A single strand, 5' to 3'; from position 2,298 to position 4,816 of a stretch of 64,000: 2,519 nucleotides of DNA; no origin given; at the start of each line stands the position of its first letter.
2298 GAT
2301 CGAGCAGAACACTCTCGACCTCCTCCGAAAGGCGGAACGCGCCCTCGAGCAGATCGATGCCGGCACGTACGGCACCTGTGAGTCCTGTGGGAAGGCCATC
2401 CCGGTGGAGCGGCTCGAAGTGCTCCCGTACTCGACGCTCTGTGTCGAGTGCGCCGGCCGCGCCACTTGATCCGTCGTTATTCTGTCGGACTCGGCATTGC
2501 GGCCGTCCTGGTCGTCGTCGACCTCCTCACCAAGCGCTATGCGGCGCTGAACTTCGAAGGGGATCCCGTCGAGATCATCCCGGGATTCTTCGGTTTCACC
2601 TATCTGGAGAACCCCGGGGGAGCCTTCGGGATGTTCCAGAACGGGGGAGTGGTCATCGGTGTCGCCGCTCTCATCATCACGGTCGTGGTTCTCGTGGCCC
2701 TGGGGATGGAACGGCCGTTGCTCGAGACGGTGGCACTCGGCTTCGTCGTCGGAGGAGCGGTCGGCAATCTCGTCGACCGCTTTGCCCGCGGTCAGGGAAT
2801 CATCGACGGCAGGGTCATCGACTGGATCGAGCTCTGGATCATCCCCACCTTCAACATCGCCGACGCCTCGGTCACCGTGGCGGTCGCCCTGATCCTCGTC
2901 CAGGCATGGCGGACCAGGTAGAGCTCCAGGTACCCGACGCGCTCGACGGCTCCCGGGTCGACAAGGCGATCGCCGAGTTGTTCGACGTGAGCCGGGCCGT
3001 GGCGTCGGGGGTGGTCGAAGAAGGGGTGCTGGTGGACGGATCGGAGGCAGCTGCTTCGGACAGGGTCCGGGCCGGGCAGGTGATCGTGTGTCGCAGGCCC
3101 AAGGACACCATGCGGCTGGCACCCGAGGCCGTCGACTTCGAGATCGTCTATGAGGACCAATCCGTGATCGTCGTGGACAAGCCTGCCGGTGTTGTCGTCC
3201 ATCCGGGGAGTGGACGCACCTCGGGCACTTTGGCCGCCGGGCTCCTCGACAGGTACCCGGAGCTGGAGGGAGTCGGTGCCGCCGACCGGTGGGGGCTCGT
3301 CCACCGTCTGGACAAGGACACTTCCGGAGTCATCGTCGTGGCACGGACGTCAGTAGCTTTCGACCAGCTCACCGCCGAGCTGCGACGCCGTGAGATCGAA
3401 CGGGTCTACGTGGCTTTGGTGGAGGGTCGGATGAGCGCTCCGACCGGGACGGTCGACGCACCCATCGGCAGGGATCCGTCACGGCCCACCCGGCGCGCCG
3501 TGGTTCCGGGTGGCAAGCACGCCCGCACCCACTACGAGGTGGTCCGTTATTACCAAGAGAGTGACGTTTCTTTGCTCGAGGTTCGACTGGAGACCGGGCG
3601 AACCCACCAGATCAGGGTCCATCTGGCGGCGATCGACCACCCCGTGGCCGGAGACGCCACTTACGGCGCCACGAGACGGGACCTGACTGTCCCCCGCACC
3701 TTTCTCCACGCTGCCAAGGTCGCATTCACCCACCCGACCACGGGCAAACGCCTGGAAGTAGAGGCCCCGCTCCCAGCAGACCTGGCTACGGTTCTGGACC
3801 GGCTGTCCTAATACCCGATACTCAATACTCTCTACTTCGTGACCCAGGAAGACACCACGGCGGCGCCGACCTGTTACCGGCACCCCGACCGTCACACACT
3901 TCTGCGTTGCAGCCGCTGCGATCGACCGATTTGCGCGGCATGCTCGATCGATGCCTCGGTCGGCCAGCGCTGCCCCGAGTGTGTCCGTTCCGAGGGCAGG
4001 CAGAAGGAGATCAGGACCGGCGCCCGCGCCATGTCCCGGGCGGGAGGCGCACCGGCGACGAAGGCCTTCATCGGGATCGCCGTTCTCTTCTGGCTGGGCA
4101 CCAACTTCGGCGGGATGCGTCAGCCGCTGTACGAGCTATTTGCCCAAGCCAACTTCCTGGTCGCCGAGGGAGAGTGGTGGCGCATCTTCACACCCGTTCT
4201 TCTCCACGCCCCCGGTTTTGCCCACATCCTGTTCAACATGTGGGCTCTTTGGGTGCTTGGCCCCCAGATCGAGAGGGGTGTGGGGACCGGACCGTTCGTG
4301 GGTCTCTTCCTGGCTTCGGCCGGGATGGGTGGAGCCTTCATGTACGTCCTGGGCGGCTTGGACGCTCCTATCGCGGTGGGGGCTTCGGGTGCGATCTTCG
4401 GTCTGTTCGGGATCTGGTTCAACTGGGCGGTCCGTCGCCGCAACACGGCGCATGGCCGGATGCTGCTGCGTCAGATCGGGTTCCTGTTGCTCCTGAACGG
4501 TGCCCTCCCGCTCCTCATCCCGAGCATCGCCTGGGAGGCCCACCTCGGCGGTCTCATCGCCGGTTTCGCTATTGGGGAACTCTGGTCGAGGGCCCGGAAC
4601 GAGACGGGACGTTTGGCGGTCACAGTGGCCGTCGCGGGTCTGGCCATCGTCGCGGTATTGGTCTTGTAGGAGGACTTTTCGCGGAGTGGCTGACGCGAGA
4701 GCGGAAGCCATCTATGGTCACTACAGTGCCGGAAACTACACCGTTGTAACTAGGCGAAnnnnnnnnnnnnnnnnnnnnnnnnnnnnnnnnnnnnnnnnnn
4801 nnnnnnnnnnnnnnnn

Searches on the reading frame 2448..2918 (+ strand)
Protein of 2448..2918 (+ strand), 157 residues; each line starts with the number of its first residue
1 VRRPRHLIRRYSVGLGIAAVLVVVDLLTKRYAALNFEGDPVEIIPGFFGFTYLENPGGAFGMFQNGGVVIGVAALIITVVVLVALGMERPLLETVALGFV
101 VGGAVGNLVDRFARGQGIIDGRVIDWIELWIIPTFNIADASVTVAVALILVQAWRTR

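Call 50: search_protein_families(library=pfam, proteins=[window:2448-2918:+], max_evalue=0.01)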
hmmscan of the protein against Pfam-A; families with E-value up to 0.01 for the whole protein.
window:2448-2918:+ (157 aa): 1 family
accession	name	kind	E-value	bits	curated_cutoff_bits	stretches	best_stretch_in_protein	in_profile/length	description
PF01252.23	Peptidase_A8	-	8.5e-30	104.3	25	1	17-153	1-140/142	Signal peptidase (SPase) II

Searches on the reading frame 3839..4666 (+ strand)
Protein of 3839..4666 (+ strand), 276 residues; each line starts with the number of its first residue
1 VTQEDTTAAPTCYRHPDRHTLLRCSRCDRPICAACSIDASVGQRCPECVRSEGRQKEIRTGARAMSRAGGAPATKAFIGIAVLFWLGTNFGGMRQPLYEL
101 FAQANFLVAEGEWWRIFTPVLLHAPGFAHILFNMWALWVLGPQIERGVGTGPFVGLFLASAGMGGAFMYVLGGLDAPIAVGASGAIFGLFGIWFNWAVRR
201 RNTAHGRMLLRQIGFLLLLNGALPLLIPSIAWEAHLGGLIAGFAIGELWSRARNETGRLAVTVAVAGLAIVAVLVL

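Call 50: search_protein_families(library=pfam, proteins=[window:3839-4666:+], max_evalue=0.01)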
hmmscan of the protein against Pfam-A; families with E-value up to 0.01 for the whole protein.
window:3839-4666:+ (276 aa): 2 families
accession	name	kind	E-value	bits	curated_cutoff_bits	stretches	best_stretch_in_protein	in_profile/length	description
PF01694.28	Rhomboid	-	1.8e-30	106.5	22.6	1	111-250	2-141/143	Rhomboid domain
PF00643.29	zf-B_box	-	0.00056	20.5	24.1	1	10-37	4-31/42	B-box zinc finger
